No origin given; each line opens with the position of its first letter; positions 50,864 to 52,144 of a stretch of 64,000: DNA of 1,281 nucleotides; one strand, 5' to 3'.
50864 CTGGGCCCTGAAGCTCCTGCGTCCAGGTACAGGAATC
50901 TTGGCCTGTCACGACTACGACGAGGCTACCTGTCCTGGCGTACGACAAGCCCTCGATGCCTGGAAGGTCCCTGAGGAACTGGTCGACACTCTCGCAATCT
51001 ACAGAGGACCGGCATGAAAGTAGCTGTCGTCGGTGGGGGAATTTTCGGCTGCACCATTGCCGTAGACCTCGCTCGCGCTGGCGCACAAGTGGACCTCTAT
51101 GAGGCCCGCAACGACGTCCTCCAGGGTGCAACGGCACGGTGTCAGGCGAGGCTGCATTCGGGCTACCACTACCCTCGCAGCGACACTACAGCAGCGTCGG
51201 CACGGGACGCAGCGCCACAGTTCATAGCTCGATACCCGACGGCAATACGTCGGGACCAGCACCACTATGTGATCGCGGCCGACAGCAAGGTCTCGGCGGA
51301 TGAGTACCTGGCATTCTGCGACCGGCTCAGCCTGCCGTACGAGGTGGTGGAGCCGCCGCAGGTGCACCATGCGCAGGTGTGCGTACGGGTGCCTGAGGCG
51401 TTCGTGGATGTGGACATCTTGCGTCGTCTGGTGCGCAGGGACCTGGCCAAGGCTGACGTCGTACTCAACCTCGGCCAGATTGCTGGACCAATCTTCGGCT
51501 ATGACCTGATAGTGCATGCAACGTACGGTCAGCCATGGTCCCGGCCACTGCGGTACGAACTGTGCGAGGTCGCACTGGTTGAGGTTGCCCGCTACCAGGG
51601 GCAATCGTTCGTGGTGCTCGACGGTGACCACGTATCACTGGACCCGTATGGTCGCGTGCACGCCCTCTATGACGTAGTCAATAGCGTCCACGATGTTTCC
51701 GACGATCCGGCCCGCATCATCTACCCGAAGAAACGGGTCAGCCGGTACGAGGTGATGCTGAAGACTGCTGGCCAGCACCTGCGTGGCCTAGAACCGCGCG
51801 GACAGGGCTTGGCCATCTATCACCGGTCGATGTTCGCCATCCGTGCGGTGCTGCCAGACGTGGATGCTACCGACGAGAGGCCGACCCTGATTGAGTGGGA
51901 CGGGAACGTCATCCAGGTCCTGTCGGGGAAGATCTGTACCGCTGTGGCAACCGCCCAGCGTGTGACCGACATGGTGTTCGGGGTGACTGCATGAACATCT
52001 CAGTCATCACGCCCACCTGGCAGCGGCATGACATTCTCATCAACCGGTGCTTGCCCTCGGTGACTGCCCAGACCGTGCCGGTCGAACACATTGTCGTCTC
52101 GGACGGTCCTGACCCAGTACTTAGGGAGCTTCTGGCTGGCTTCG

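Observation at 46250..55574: Nine-gene sugar-modification cassette between the tail genes and the endolysin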

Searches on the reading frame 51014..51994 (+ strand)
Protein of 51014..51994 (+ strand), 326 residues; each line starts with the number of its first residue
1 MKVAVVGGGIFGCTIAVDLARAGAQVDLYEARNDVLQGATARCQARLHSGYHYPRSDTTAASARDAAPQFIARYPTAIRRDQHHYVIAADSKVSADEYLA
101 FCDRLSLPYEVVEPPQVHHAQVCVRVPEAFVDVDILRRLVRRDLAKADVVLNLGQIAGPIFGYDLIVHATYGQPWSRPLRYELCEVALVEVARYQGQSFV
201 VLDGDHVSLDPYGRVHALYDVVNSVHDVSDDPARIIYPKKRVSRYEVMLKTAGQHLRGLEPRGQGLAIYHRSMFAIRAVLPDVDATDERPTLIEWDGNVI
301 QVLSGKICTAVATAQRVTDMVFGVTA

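Call 4: search_protein_families(library=pfam, proteins=[window:51014-51994:+], max_evalue=0.01)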
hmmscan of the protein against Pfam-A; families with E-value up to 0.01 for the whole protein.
window:51014-51994:+ (326 aa): 9 families
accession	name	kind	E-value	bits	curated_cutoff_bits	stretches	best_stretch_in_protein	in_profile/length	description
PF01266.30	DAO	-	2.4e-15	57.4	27.9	1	2-117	1-124/353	FAD dependent oxidoreductase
PF13450.12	NAD_binding_8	-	2.7e-07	31.2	21.9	1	5-35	1-31/68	NAD(P)-binding Rossmann-like domain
PF02737.24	3HCDH_N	-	3e-06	27.7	22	1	2-55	1-54/180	3-hydroxyacyl-CoA dehydrogenase, NAD binding domain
PF07992.20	Pyr_redox_2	-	2.3e-05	24.4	26.1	1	2-47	144-189/291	Pyridine nucleotide-disulphide oxidoreductase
PF00070.33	Pyr_redox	-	8.1e-05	23.5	22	1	2-45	1-44/82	Pyridine nucleotide-disulphide oxidoreductase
PF01210.29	NAD_Gly3P_dh_N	-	0.0017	18.8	23.1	1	2-37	1-36/158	NAD-dependent glycerol-3-phosphate dehydrogenase N-terminus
PF01134.28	GIDA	-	0.003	17.1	22.1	1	2-34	1-33/391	Glucose inhibited division protein A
PF02558.23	ApbA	-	0.0064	16.6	22.2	0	3-38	1-36/150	Ketopantoate reductase PanE/ApbA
PF01262.27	AlaDh_PNT_C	-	0.0065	16.4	23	1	2-49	30-78/214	Alanine dehydrogenase/PNT, C-terminal domain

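Call 12: search_protein_families(library=ncbifam, proteins=[window:51014-51994:+], max_evalue=0.01)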
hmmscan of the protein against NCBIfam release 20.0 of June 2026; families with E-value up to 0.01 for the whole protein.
window:51014-51994:+ (326 aa): 48 families (the best 25 are shown)
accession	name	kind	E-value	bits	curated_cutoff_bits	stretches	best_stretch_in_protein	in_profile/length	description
TIGR03197.1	MnmC_Cterm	equivalog_domain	1.2e-09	37.8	174.2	1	2-53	1-52/400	FAD-dependent 5-carboxymethylaminomethyl-2-thiouridine(34) oxidoreductase MnmC1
NF002480.1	PRK01747.1-1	equivalog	1.3e-08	33.7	540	1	2-121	250-373/645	bifunctional tRNA (5-methylaminomethyl-2-thiouridine)(34)-methyltransferase MnmC2/FAD-dependent 5-carboxymethylaminomethyl-2-thiouridine(34)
TIGR03377.1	glycerol3P_GlpA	equivalog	1.9e-08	33.3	552.8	1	3-117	2-117/530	anaerobic glycerol-3-phosphate dehydrogenase subunit GlpA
NF004783.0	PRK06129.1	equivalog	4e-07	29.7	347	1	1-53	3-55/315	3-hydroxyacyl-CoA dehydrogenase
TIGR03467.1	HpnE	equivalog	8.5e-07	28.6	283.05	1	3-35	1-33/430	hydroxysqualene dehydroxylase HpnE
NF008313.0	PRK11101.1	equivalog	1.1e-06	27.6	425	1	2-62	10-69/548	anaerobic glycerol-3-phosphate dehydrogenase subunit A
NF005560.0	PRK07233.1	equivalog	3.2e-06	26.2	252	1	1-35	1-35/435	hypothetical protein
TIGR02352.1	thiamin_ThiO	equivalog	2e-05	23.9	250.8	1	3-41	1-38/351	glycine oxidase ThiO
NF008899.0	PRK12266.1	equivalog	2.1e-05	23.2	360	1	2-53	8-58/508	glycerol-3-phosphate dehydrogenase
NF006124.0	PRK08268.1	subfamily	3.1e-05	23.2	508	1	2-58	9-65/507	3-hydroxyacyl-CoA dehydrogenase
NF005313.0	PRK06847.1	subfamily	7.6e-05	21.8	372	1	2-34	6-38/375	hypothetical protein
NF009906.0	PRK13369.1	equivalog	0.0001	21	352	1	3-53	9-58/502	glycerol-3-phosphate dehydrogenase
NF003437.0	PRK04965.1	equivalog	0.00012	21.2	392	1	2-38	143-179/378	NADH:flavorubredoxin reductase NorW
NF006143.0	PRK08293.1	equivalog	0.00018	20.9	312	1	2-61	6-64/291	3-hydroxyacyl-CoA dehydrogenase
TIGR02732.1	zeta_caro_desat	equivalog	0.00019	20.5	622.15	1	2-33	1-32/474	9,9'-di-cis-zeta-carotene desaturase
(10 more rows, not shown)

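Call 13: search_protein_families(library=phrogs, proteins=[window:51014-51994:+], max_evalue=0.001)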
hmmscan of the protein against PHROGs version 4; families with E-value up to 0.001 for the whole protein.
window:51014-51994:+ (326 aa): 0 families

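Call 24: search_solved_structures(query=window:51014-51994:+, max_evalue=1)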
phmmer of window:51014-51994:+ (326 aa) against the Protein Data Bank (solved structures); distinct sequences matched with E-value up to 1: 20.
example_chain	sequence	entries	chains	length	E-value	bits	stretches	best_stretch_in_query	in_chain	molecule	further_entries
1y56_B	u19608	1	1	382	0.0016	21.2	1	2-116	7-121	sarcosine oxidase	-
5x68_A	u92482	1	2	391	0.0046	19.7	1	2-42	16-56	Kynurenine 3-monooxygenase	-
3dme_A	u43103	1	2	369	0.012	18.3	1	4-60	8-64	conserved exported protein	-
6lkd_A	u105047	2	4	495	0.021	17.5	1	2-37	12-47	Kynurenine 3-monooxygenase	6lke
3da1_A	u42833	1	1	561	0.03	17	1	3-55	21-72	Glycerol-3-phosphate dehydrogenase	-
5jca_L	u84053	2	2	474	0.046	16.4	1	2-33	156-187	NADH-dependent Ferredoxin:NADP Oxidoreductase (NfnI) subunit alpha | NADH-dependent Ferredoxin:NADP Oxidoreductase subunit alpha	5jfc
2rgh_A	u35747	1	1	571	0.048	16.3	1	3-56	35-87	Alpha-Glycerophosphate Oxidase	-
2rgo_A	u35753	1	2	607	0.051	16.2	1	3-56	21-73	Alpha-Glycerophosphate Oxidase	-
4ylf_B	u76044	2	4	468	0.082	15.6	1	2-32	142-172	Dihydropyrimidine dehydrogenase subunit A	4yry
5vj7_A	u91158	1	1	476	0.16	14.6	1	2-33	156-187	Oxidoreductase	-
2vou_A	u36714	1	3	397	0.19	14.4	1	2-38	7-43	2,6-DIHYDROXYPYRIDINE HYDROXYLASE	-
3pvc_A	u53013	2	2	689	0.27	13.9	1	3-48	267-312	tRNA 5-methylaminomethyl-2-thiouridine biosynthesis bifunctional protein mnmC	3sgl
6pxs_A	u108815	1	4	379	0.28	13.8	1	1-32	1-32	FAD dependent oxidoreductase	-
7fgp_A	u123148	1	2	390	0.29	13.8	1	2-36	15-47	Glycine/D-amino acid oxidase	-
4j34_A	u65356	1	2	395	0.73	12.4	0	3-37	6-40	Kynurenine 3-monooxygenase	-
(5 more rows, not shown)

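Call 42: find_homologous_proteins(query=window:51014-51994:+, max_evalue=0.00001)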
Query window:51014-51994:+ (326 aa): 1035 proteins with E <= 0.00001 among 7204 candidates; the best 120 are listed.
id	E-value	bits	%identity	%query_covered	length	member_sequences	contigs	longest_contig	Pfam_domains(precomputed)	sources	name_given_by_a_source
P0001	4.1e-206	702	96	100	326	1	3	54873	PF01266.31,PF13450.13,PF02737.25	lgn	-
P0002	1.4e-189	647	87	100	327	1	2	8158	PF01266.31,PF13450.13,PF02737.25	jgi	jgi:catechol 2,3-dioxygenase-like lactoylglutathione lyase family enzyme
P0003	6.8e-182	622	85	96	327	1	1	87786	PF01266.31,PF02737.25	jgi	jgi:FAD dependent oxidoreductase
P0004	3.1e-171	587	81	99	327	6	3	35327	PF01266.31,PF13450.13,PF02737.25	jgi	-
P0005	4.7e-169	580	80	99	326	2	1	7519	PF01266.31,PF13450.13,PF07992.21,PF00070.34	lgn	-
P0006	8.8e-156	536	100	74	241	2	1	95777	-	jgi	-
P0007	2.2e-155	535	75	98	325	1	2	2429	PF01266.31,PF13450.13,PF02737.25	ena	-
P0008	1.4e-152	526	74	95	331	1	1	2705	PF01266.31,PF13450.13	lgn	-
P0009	2.4e-152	525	72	98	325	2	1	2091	PF01266.31,PF13450.13,PF02737.25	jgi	jgi:hypothetical protein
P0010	2.6e-152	525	75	95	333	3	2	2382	PF01266.31,PF13450.13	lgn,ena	-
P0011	6.2e-150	517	72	96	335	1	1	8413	PF01266.31,PF13450.13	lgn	-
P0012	7.8e-150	517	74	99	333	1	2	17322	PF01266.31,PF13450.13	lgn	-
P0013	4.8e-149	514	69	100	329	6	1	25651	PF01266.31,PF13450.13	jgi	jgi:hypothetical protein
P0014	3.1e-147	508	71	99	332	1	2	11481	PF01266.31,PF13450.13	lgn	-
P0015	4.7e-147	508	71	99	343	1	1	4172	PF01266.31,PF13450.13,PF07992.21,PF02737.25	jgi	jgi:FAD dependent oxidoreductase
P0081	1.5e-114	401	58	99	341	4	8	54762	PF01266.31,PF13450.13,PF07992.21,PF00070.34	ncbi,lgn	-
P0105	1.0e-105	372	54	98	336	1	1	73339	PF01266.31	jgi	jgi:FAD dependent oxidoreductase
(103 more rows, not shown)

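Call 43: find_encoding_contigs(protein=P0081, flank=8000, max_places=3)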
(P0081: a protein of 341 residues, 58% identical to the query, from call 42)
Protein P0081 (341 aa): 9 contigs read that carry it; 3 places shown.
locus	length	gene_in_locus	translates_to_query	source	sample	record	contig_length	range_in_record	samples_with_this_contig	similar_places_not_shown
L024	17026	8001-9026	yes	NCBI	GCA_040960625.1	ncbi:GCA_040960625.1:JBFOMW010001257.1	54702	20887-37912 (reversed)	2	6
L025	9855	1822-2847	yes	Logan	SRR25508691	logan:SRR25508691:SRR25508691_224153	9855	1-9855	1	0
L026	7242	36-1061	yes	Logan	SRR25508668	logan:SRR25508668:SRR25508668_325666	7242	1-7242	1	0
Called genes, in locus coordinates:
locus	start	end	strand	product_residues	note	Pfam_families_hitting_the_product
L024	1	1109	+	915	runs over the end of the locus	PF20223:DUF6582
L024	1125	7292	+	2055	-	-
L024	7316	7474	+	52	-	PF23826:DUF7196 (weak)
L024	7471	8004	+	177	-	PF13578:Methyltransf_24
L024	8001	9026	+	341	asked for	PF00070:Pyr_redox (faint), PF01266:DAO, PF07992:Pyr_redox_2 (faint), PF13450:NAD_binding_8 (weak)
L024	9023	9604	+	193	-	PF00535:Glycos_transf_2, PF13641:Glyco_tranf_2_3 (weak)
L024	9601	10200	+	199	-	PF13712:Glyco_tranf_2_5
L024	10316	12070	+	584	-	-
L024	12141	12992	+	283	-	-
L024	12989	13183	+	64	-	-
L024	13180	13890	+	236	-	-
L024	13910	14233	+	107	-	-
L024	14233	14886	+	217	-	-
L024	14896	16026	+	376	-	-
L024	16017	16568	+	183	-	-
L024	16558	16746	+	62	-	-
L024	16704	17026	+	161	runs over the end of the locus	-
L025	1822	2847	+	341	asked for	PF00070:Pyr_redox (faint), PF01266:DAO, PF07992:Pyr_redox_2 (faint), PF13450:NAD_binding_8 (weak)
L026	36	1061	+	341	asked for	PF00070:Pyr_redox (faint), PF01266:DAO, PF07992:Pyr_redox_2 (faint), PF13450:NAD_binding_8 (weak)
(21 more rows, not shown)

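Call 44: find_encoding_contigs(protein=P0105, flank=8000, max_places=2)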
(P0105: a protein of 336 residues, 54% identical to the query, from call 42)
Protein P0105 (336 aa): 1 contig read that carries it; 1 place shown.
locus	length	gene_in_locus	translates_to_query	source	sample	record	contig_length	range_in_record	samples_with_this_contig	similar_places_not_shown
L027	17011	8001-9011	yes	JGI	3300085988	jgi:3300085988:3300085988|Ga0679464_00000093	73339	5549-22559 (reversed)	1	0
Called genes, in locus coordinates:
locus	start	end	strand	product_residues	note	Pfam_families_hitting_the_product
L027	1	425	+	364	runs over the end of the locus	-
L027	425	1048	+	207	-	-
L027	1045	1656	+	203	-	-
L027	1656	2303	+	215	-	-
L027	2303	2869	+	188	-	-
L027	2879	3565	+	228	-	-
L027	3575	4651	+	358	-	PF13692:Glyco_trans_1_4, PF13524:Glyco_trans_1_2, PF00534:Glycos_transf_1 (weak)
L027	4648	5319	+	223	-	-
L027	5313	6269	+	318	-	PF13692:Glyco_trans_1_4 (weak), PF00534:Glycos_transf_1 (weak)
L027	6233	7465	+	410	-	PF08421:Methyltransf_13, PF13489:Methyltransf_23, PF08242:Methyltransf_12 (weak), PF08484:Methyltransf_14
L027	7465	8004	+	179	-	PF01596:Methyltransf_3, PF13578:Methyltransf_24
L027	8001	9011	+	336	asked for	PF01266:DAO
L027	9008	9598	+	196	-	PF00535:Glycos_transf_2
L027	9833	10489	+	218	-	-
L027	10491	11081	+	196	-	PF00535:Glycos_transf_2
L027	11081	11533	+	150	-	-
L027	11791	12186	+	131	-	-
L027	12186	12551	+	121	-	-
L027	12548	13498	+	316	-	PF08924:Rv2525c_GlyHyd-like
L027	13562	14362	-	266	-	PF01476:LysM (weak), PF01551:Peptidase_M23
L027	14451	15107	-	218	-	-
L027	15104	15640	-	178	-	PF16473:Rv2179c-like (weak)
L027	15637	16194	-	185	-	-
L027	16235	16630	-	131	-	-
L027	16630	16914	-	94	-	-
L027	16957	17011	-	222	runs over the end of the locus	PF16475:DUF5052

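Call 51: search_solved_structures(query=A1, max_evalue=0.1)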
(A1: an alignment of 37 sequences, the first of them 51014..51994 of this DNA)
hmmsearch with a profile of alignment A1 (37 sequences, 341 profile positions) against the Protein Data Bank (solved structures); distinct sequences matched with E-value up to 0.1: 50.
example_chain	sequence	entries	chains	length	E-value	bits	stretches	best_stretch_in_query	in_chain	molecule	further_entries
3dme_A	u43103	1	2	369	2.3e-05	27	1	4-60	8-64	conserved exported protein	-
1y56_B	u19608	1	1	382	0.00043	22.8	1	3-49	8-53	sarcosine oxidase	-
4x9m_A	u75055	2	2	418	0.001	21.6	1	3-52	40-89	L-alpha-glycerophosphate oxidase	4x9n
4ylf_B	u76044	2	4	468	0.0021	20.5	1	2-32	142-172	Dihydropyrimidine dehydrogenase subunit A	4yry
6lkd_A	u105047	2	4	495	0.0026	20.2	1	2-35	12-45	Kynurenine 3-monooxygenase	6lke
1ps9_A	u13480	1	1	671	0.003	20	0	3-35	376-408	2,4-dienoyl-CoA reductase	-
6fox_A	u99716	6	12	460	0.0031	19.9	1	2-42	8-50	Kynurenine 3-monooxygenase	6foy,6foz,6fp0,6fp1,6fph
5fn0_A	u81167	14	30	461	0.0032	19.9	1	2-42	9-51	KYNURENINE 3-MONOOXYGENASE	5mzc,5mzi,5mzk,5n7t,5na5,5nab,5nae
5x6p_A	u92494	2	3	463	0.0032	19.9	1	2-42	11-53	Kynurenine 3-monooxygenase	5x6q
5y66_A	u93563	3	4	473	0.0033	19.9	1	2-42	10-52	Kynurenine 3-monooxygenase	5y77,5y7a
5x68_A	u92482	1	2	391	0.0048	19.3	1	2-36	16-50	Kynurenine 3-monooxygenase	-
2rgh_A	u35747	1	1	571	0.0053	19.2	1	5-55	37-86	Alpha-Glycerophosphate Oxidase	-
2rgo_A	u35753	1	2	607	0.0057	19.1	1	5-55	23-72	Alpha-Glycerophosphate Oxidase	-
2vou_A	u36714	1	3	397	0.0088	18.5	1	2-38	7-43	2,6-DIHYDROXYPYRIDINE HYDROXYLASE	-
4j34_A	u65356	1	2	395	0.0094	18.4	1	3-34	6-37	Kynurenine 3-monooxygenase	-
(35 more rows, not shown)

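Call 55: predict_structure(alignment_id=A1)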
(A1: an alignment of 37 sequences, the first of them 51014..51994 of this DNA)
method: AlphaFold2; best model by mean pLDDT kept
length: 326 residues; sequences in the alignment: 37
mean_pLDDT: 90.6   pTM: 0.89
mean pLDDT of the five models: 90.6, 90.3, 90.1, 89.7, 89.4
residues with pLDDT >= 90: 225; 70-90: 88; 50-70: 11; < 50: 2
segments of 3 or more residues with pLDDT < 50: none
pLDDT, mean of each block of 10 residues (from residue 1): 96 98 97 89 88 90 96 97 94 94 97 95 96 96 98 88 94 76 93 91 84 93 90 77 89 91 83 88 75 92 91 97 65
secondary structure, 60 per line:
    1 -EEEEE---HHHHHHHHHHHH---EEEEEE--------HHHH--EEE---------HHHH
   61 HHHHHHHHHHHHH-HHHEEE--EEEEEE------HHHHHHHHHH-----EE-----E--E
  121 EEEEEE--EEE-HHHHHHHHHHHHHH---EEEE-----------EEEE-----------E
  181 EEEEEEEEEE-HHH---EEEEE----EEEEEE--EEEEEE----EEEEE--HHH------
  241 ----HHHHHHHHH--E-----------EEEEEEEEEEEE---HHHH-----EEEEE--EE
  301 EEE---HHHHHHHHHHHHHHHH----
elements in order: E2-6 H10-21 E25-30 H39-42 E45-47 H57-73 E78-80 E83-88 H95-104 E120-126 E129-131 H133-146 E150-153 E165-168 E180-190 E198-202 E207-212 E215-220 E225-229 H245-253 E268-279 H283-286 E292-296 E299-303 H307-322

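Call 57: fold_search(model_id=the predicted structure, library=pdb)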
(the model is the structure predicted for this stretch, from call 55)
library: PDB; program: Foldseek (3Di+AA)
matches with E <= 10: 1961; with E <= 0.001: 690
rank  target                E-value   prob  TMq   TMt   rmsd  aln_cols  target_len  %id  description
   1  7exs                  1.6e-16  1.00  0.75  0.66   4.6       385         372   14  Thermomicrobium roseum sarcosine oxidase mutant - S320R (released 2021-07-28)
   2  4ysh_B                5.6e-16  1.00  0.73  0.66   4.3       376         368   14  Crystal structure of glycine oxidase from Geobacillus kaustophilus (released 2016-03-23)
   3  7fgp_A                9.0e-16  1.00  0.74  0.65   4.4       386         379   16  Crystal structure of Aureimonas altamirenisis flavin-containing opine dehydrogenase (FAD-bound form) (released 2022-08-31)
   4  7fgp_B                1.4e-15  1.00  0.72  0.66   4.3       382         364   16  Crystal structure of Aureimonas altamirenisis flavin-containing opine dehydrogenase (FAD-bound form) (released 2022-08-31)
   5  2uzz_C                5.7e-15  1.00  0.75  0.67   4.5       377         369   11  X-ray structure of N-methyl-L-tryptophan oxidase (MTOX) (released 2008-01-22)
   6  1y56_B                8.6e-15  1.00  0.77  0.68   3.8       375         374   13  Crystal structure of L-proline dehydrogenase from P.horikoshii (released 2005-07-26)
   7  2gb0_B                9.1e-15  1.00  0.74  0.64   4.7       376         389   13  Monomeric sarcosine oxidase: structure of a covalently flavinylated amine oxidizing enzyme (released 2006-03-21)
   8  9u3f_B                1.0e-14  1.00  0.75  0.65   4.4       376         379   13  Monomeric sarcosine oxidase from Bacillus sp. (SoxB) Y254G mutant (released 2025-09-24)
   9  9u3e_B                1.2e-14  1.00  0.74  0.65   4.5       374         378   13  Monomeric sarcosine oxidase from Bacillus sp. (SoxB) Y254A mutant (released 2025-09-24)
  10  9a53_A                1.5e-14  1.00  0.75  0.47   4.5       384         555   15  Integrative model of GLPD-ATPF by crosslinking MS and deep learning (released 2024-09-18)
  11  2rgh                  1.7e-14  1.00  0.73  0.46   4.8       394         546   15  Structure of Alpha-Glycerophosphate Oxidase from Streptococcus sp.: A Template for the Mitochondrial Alpha-Glycerophosph (released 2008-01-15)
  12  9u3c_B                2.2e-14  1.00  0.75  0.64   4.5       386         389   12  Monomeric sarcosine oxidase from Bacillus sp. (SoxB) complexed with L-Proline (released 2025-09-24)
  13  4ysh_A                2.5e-14  1.00  0.71  0.64   4.6       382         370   16  Crystal structure of glycine oxidase from Geobacillus kaustophilus (released 2016-03-23)
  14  3m12_B                2.8e-14  1.00  0.76  0.65   4.4       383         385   13  Crystal Structure of the Lys265Arg phosphate-crytsallized mutant of monomeric sarcosine oxidase (released 2010-04-21)
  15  3qse_B                3.2e-14  1.00  0.75  0.65   4.8       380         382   13  Crystal structure for the complex of substrate-reduced msox with sarcosine (released 2011-06-01)
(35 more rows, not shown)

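Call 68: search_protein_families(library=pfam, proteins=[L027:9833-10489:+], max_evalue=0.001)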
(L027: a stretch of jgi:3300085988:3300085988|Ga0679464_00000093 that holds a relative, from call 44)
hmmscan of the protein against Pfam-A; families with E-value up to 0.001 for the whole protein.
L027:9833-10489:+ (218 aa): 0 families

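Call 87: search_dna_similar(query=window:51014-51994:+, collection=phages, mode=protein, max_rows=20, max_evalue=0.001)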
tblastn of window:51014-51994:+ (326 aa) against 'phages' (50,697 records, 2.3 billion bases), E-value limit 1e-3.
No match.
